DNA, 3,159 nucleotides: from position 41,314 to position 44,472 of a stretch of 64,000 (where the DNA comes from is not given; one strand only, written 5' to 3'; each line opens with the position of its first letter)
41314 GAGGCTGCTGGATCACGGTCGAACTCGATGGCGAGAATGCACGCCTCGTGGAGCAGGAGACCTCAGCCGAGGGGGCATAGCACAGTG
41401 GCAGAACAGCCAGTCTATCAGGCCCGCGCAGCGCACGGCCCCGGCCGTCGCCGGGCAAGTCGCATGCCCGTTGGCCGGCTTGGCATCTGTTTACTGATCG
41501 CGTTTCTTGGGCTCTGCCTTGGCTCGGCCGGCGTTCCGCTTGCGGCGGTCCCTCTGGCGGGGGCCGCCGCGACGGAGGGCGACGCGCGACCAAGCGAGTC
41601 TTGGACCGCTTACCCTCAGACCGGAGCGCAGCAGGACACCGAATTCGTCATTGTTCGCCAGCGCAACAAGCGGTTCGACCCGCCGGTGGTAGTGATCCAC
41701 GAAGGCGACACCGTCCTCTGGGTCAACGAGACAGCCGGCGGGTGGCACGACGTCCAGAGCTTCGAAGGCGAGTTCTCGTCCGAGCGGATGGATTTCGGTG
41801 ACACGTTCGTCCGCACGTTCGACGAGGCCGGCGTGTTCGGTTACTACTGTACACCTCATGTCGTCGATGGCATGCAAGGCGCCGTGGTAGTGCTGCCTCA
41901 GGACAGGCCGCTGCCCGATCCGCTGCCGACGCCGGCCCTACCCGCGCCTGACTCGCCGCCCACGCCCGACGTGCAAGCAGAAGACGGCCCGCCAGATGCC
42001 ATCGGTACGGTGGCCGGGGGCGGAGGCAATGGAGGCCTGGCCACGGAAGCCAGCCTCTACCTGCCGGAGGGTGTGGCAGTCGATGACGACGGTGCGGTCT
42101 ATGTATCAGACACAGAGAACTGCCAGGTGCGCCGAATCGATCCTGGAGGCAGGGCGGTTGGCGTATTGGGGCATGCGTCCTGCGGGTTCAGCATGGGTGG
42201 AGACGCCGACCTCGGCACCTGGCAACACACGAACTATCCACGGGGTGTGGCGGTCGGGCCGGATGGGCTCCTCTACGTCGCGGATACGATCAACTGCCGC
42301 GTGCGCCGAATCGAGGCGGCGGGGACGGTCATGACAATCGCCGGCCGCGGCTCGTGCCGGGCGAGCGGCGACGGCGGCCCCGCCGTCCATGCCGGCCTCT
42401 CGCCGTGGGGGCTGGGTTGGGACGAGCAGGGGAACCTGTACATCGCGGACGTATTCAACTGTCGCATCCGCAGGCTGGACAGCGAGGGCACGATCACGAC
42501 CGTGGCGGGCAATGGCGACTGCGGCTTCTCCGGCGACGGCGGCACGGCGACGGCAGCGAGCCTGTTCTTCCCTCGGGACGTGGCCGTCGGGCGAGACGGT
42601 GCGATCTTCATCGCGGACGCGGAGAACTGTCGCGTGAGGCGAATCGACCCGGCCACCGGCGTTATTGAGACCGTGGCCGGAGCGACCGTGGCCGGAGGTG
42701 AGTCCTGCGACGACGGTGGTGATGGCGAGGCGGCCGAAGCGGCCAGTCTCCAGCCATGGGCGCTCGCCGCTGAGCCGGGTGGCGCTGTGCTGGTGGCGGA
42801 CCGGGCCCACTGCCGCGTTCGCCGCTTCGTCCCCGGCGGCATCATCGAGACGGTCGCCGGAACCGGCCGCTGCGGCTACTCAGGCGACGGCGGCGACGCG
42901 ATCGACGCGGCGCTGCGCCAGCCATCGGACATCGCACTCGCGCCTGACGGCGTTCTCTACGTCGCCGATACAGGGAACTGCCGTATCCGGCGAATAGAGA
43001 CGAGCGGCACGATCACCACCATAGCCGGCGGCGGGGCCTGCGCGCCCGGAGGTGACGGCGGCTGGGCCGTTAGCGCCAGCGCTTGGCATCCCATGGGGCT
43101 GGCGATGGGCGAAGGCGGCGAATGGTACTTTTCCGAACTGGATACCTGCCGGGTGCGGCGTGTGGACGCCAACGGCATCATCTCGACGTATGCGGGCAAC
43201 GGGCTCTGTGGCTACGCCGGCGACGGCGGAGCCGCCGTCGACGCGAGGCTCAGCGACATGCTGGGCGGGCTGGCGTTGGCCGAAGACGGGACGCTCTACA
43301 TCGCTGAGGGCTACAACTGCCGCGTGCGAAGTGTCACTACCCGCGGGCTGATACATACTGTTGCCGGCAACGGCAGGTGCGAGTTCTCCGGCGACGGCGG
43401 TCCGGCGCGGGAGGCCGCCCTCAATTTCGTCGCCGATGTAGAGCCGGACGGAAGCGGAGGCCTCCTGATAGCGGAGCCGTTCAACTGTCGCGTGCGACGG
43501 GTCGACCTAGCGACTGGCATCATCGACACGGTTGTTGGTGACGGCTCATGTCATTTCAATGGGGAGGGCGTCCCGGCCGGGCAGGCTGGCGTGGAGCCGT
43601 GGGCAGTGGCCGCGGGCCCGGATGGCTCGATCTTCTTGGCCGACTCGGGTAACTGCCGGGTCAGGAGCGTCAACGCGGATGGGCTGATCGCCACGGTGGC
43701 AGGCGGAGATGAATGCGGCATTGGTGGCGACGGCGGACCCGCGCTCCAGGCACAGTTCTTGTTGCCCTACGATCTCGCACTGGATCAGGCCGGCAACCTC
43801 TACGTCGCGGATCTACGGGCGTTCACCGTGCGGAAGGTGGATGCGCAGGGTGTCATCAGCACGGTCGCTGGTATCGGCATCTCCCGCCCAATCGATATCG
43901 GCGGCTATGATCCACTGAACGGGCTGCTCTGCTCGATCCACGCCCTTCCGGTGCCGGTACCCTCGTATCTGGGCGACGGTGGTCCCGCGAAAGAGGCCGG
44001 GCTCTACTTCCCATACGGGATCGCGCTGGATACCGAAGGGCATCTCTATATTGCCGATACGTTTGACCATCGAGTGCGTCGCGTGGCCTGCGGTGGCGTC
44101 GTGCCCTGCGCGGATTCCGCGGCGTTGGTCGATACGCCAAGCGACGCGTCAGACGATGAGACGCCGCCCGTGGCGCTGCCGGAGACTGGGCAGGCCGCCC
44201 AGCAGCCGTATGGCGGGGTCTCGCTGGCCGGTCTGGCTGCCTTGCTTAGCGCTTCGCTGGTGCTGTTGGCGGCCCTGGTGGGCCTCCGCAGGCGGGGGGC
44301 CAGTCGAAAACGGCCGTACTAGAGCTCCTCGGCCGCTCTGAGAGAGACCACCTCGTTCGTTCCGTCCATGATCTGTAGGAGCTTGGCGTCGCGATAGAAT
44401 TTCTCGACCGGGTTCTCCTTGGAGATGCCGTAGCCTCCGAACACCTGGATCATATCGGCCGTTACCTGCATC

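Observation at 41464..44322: Sortase-anchored cupredoxin fused to a double NHL beta-propeller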

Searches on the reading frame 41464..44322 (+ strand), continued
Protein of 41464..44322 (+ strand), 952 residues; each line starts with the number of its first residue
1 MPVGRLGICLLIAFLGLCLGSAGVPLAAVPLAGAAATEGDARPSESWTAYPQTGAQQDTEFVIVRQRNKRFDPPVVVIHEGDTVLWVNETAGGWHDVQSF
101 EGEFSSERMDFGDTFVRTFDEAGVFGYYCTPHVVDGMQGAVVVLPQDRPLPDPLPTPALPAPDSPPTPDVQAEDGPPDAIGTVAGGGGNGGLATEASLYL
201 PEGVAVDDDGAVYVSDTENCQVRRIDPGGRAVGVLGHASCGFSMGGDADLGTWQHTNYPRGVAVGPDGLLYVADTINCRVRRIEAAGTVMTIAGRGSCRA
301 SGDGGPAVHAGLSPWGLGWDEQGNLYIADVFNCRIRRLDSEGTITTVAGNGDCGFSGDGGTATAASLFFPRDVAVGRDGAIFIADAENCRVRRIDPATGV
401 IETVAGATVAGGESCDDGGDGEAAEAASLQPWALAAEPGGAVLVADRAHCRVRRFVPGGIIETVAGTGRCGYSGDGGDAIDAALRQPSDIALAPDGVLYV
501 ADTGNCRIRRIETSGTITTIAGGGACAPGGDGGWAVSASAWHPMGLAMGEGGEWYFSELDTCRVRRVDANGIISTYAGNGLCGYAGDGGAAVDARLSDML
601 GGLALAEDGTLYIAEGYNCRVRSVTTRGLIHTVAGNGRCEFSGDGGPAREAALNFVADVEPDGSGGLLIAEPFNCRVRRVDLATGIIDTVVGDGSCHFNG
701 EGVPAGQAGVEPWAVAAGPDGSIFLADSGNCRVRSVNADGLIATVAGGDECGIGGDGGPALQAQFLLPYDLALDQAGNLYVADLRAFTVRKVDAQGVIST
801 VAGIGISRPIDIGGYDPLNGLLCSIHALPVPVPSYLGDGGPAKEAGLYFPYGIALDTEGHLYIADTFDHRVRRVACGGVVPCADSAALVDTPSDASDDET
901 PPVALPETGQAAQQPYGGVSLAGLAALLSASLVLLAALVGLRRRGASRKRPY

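Call 67: find_encoding_contigs(protein=P0016, flank=10000, max_places=1)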
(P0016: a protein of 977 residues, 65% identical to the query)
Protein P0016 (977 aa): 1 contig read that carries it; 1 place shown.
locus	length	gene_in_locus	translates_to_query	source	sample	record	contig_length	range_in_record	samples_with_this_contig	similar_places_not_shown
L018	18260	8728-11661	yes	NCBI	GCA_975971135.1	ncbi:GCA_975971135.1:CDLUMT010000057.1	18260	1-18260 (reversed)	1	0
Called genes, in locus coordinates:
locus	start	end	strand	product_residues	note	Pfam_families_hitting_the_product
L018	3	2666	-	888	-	?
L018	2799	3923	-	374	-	PF00108:Thiolase_N, PF02803:Thiolase_C, PF22691:Thiolase_C_1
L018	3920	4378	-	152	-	PF12172:zf-ChsH2, PF01796:OB_ChsH2_C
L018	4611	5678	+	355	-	PF12797:Fer4_2 (faint), PF13237:Fer4_10 (faint), PF12838:Fer4_7 (weak), PF13247:Fer4_11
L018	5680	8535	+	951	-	PF00384:Molybdopterin, PF01568:Molydop_binding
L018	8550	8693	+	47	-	-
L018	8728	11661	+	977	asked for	PF00127:Copper-bind, PF01436:NHL (weak), PF06739:SBBP (faint), PF08450:SGL (faint), PF24684:Vgb_lyase (faint), PF25021:TEN_NHL (weak), PF01436:NHL (weak), PF25021:TEN_NHL (weak), +1 more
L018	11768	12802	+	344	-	-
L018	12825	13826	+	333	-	PF00676:E1_dh, PF02775:TPP_enzyme_C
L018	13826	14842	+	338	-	PF02779:Transket_pyr, PF02780:Transketolase_C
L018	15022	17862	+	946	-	PF00384:Molybdopterin, PF01568:Molydop_binding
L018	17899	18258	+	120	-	?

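Call 68: find_encoding_contigs(protein=P0019, flank=10000, max_places=1)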
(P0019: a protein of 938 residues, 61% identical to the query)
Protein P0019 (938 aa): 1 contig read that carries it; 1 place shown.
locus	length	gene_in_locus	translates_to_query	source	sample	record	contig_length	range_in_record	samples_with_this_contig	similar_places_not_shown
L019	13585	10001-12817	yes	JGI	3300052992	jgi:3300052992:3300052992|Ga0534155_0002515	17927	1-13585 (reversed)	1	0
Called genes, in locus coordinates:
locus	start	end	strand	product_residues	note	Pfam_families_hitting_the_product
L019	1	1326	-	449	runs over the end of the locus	PF13492:GAF_3 (faint), PF01590:GAF, PF13185:GAF_2, PF07730:HisKA_3, PF13581:HATPase_c_2 (weak), PF02518:HATPase_c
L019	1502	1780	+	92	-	-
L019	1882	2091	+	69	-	-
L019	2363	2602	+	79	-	-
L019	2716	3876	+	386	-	PF00033:Cytochrome_B, PF13631:Cytochrom_B_N_2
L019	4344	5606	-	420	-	PF02771:Acyl-CoA_dh_N, PF02770:Acyl-CoA_dh_M, PF00441:Acyl-CoA_dh_1, PF08028:Acyl-CoA_dh_2, PF22924:ACOX_C_alpha1 (weak)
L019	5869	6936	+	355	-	PF12838:Fer4_7 (faint), PF13237:Fer4_10 (faint), PF13247:Fer4_11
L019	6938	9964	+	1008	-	PF00384:Molybdopterin, PF01568:Molydop_binding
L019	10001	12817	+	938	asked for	PF00127:Copper-bind, PF24684:Vgb_lyase (faint), PF25021:TEN_NHL (weak), PF01436:NHL (weak), PF01436:NHL (weak), PF25021:TEN_NHL (weak), PF01436:NHL (weak), PF25021:TEN_NHL (weak), +5 more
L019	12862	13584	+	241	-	?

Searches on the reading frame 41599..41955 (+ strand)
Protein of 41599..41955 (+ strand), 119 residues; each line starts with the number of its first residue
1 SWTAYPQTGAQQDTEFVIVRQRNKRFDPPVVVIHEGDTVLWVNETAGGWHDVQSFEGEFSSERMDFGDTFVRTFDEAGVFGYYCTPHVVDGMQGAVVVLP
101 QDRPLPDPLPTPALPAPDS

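Call 31: find_homologous_proteins(query=window:41599-41955:+, max_evalue=0.001)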
Query seq(119 aa) (119 aa): 5 proteins with E <= 0.001 among 9 candidates.
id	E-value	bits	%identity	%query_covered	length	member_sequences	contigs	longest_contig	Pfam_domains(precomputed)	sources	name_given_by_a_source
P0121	1.7e-61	224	81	85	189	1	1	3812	PF00127.27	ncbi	-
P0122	3.5e-40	155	69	82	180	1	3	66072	PF00127.27,PF13473.13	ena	-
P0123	1.4e-39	153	66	73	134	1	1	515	PF00127.27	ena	-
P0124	5.9e-20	89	67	55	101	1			-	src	-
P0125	1.6e-15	75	71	32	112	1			PF00127.27,PF01436.28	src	-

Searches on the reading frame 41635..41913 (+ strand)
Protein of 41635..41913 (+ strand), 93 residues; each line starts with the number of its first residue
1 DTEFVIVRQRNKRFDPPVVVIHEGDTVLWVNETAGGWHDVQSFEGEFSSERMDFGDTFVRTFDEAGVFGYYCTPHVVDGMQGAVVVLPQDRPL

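Call 56: search_protein_representatives(protein=window:41635-41913:+)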
Query: 93 residues. Proteins with E-value up to 0.001 (for the whole library): 7760; up to 1e-10: 483; up to 1e-30: 57. The best 150 are listed.
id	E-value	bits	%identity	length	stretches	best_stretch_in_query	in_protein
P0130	1.6e-71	252.5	39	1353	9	13-86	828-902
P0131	1.7e-67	239.6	41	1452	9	5-88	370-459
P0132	1.1e-57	208.1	34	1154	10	12-86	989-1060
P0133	9.2e-51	185.9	38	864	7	10-88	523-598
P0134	1.3e-48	179.0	39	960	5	13-92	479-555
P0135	2.1e-48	178.4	36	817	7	14-88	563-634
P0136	1.0e-45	169.8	80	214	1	1-93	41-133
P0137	1.3e-45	169.5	38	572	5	14-90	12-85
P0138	3.1e-45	168.2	35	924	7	13-90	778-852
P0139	8.3e-45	166.8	78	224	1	1-93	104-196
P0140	3.5e-43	161.6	38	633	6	13-87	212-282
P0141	1.6e-42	159.5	39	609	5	12-91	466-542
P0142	1.8e-42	159.3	38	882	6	6-82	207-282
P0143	2.2e-42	159.1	73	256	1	1-93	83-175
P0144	1.2e-41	156.7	37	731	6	10-84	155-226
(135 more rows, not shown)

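Call 80: search_solved_structures(query=window:41635-41913:+, max_evalue=0.001, show_alignments=3)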
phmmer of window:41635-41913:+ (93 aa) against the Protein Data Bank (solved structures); distinct sequences matched with E-value up to 0.001: 45.
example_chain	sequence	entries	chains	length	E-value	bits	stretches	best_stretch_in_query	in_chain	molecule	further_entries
1bxu_A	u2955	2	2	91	8.8e-12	48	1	13-86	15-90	PLASTOCYANIN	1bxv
9cck_A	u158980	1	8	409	2.5e-09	40.1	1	12-76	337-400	Copper-containing nitrite reductase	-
2gb2_A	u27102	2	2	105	2.1e-08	37.2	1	6-86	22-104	Amicyanin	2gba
1id2_A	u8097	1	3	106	4.5e-08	36.1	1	5-86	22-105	AMICYANIN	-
2qdv_A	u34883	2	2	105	5.1e-08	36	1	6-86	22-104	Amicyanin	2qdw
3c75_A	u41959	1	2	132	8.2e-08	35.3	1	5-86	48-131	Amicyanin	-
1m9w_A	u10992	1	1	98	8.6e-08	35.2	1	14-86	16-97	plastocyanin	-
1j5c_A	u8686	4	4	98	9.1e-08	35.2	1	14-86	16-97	PLASTOCYANIN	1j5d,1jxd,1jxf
1mda_A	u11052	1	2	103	1.1e-07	34.9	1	6-86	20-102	AMICYANIN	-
1aac_A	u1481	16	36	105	1.1e-07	34.9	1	6-86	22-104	AMICYANIN | PROTEIN (AMICYANIN)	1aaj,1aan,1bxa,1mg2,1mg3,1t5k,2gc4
1pcs_A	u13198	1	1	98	1.3e-07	34.7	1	14-86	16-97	PLASTOCYANIN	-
3ply_A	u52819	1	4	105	1.3e-07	34.7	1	6-86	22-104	Amicyanin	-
3ie9_A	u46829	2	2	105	2.3e-07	33.9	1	6-85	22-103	Amicyanin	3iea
2idt_A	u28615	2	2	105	2.3e-07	33.9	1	6-84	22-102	Amicyanin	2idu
3rym_A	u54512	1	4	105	2.9e-07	33.5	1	6-77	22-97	Amicyanin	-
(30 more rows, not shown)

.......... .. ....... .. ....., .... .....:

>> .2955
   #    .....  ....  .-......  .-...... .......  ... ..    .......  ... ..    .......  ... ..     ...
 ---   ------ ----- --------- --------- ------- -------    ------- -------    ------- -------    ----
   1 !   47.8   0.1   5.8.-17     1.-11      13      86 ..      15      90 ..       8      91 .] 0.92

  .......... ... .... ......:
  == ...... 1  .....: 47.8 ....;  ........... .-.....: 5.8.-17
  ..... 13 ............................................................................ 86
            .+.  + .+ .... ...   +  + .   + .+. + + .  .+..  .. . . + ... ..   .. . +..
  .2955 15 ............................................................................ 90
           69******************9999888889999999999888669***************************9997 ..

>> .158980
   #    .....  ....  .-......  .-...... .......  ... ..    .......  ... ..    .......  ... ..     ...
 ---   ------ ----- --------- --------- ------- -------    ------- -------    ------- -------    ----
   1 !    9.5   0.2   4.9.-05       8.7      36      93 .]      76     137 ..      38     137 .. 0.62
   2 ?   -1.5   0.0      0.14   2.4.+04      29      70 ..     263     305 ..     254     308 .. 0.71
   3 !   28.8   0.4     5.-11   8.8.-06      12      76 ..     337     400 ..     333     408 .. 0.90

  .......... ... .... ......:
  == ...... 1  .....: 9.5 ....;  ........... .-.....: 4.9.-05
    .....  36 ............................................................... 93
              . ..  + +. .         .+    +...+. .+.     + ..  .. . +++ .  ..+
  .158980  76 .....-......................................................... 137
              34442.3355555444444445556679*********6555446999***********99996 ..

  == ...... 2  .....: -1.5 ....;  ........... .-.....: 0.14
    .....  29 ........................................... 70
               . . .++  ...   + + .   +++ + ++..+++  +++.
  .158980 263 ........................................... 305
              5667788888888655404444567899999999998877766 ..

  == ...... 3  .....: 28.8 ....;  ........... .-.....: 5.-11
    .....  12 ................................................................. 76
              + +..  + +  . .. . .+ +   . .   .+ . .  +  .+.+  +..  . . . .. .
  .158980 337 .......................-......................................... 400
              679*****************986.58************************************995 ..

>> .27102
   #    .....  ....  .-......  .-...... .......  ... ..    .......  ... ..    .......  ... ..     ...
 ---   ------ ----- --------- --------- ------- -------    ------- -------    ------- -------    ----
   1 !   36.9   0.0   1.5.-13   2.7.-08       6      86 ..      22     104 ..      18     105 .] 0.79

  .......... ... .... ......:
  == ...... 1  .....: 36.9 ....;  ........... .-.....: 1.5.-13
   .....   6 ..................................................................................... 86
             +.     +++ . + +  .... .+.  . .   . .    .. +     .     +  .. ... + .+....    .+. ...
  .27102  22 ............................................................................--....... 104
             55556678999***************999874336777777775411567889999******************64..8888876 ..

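Call 81: predict_structure(alignment_id=A3)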
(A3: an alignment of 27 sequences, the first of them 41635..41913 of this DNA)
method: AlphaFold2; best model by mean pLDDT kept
length: 93 residues; sequences in the alignment: 27
mean_pLDDT: 95.3   pTM: 0.86
mean pLDDT of the five models: 95.3, 95.0, 94.9, 94.8, 94.1
residues with pLDDT >= 90: 82; 70-90: 9; 50-70: 2; < 50: 0
segments of 3 or more residues with pLDDT < 50: none
pLDDT, mean of each block of 10 residues (from residue 1): 89 97 97 93 98 98 98 97 96 78
secondary structure, 60 per line:
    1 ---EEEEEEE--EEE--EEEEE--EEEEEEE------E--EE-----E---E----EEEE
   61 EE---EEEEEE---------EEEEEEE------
elements in order: E4-10 E13-15 E18-22 E25-31 E57-62 E66-71 E81-87

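Call 83: fold_search(model_id=the predicted structure, library=pdb)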
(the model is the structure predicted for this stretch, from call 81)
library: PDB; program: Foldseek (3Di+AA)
matches with E <= 10: 1427; with E <= 0.001: 568
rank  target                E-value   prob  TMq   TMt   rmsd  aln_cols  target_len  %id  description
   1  1bxu                  4.5e-09  1.00  0.82  0.84   1.9        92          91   35  OXIDIZED PLASTOCYANIN FROM SYNECHOCOCCUS SP. (released 1999-06-15)
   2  3cvb_A                4.5e-09  1.00  0.78  0.69   2.8       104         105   31  Regulation of Protein Function: Crystal Packing Interfaces and Conformational Dimerization (released 2008-07-08)
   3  2plt                  5.4e-09  1.00  0.79  0.75   2.4        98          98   28  STRUCTURE DETERMINATION OF PLASTOCYANIN FROM A CRYSTAL SPECIMEN WITH HEMIHEDRAL TWINNING FRACTION OF ONE-HALF (released 1993-10-31)
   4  1baw_A                6.0e-09  1.00  0.78  0.70   2.8       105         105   30  PLASTOCYANIN FROM PHORMIDIUM LAMINOSUM (released 1999-03-02)
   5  3bqv                  7.3e-09  1.00  0.79  0.70   2.8       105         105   30  Crystal Structure of the double mutant D44A D45A Plastocyanin from Phormidium laminosum (released 2009-01-06)
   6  7pcy                  7.7e-09  1.00  0.79  0.75   2.3        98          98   24  THE CRYSTAL STRUCTURE OF PLASTOCYANIN FROM A GREEN ALGA, ENTEROMORPHA PROLIFERA (released 1990-07-15)
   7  3cvd_A                9.9e-09  1.00  0.79  0.71   2.8       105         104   30  Regulation of Protein Function: Crystal Packing Interfaces and Conformational Dimerization (released 2008-07-08)
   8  1iuz                  1.1e-08  1.00  0.81  0.77   1.8        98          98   26  PLASTOCYANIN (released 1997-08-20)
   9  4r0o_A                1.5e-08  1.00  0.79  0.70   2.5       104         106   29  Crystal structure of PEGylated plastocyanin at 4.2 A resolution (released 2015-10-07)
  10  1pcs                  1.7e-08  1.00  0.82  0.78   2.1        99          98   29  THE 2.15 A CRYSTAL STRUCTURE OF A TRIPLE MUTANT PLASTOCYANIN FROM THE CYANOBACTERIUM SYNECHOCYSTIS SP. PCC 6803 (released 1997-12-17)
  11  2idq                  2.1e-08  1.00  0.79  0.71   1.7        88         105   31  Structure of M98A mutant of amicyanin, Cu(II) (released 2007-03-13)
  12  3ply_A                2.6e-08  1.00  0.80  0.71   1.6        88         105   31  Structure of Oxidized P96G Mutant of Amicyanin (released 2011-02-09)
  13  5fc9_A                2.8e-08  1.00  0.78  0.77   2.4        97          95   29  Novel Purple Cupredoxin from Nitrosopumilus maritimus (released 2016-05-11)
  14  3ie9                  3.0e-08  1.00  0.78  0.70   1.6        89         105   29  Structure of oxidized M98L mutant of amicyanin (released 2009-10-06)
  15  4hcg_A                3.3e-08  1.00  0.76  0.75   2.1        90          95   21  Uncharacterized Cupredoxin-like Domain Protein Cupredoxin_1 with Zinc bound from Bacillus anthracis (released 2012-10-17)
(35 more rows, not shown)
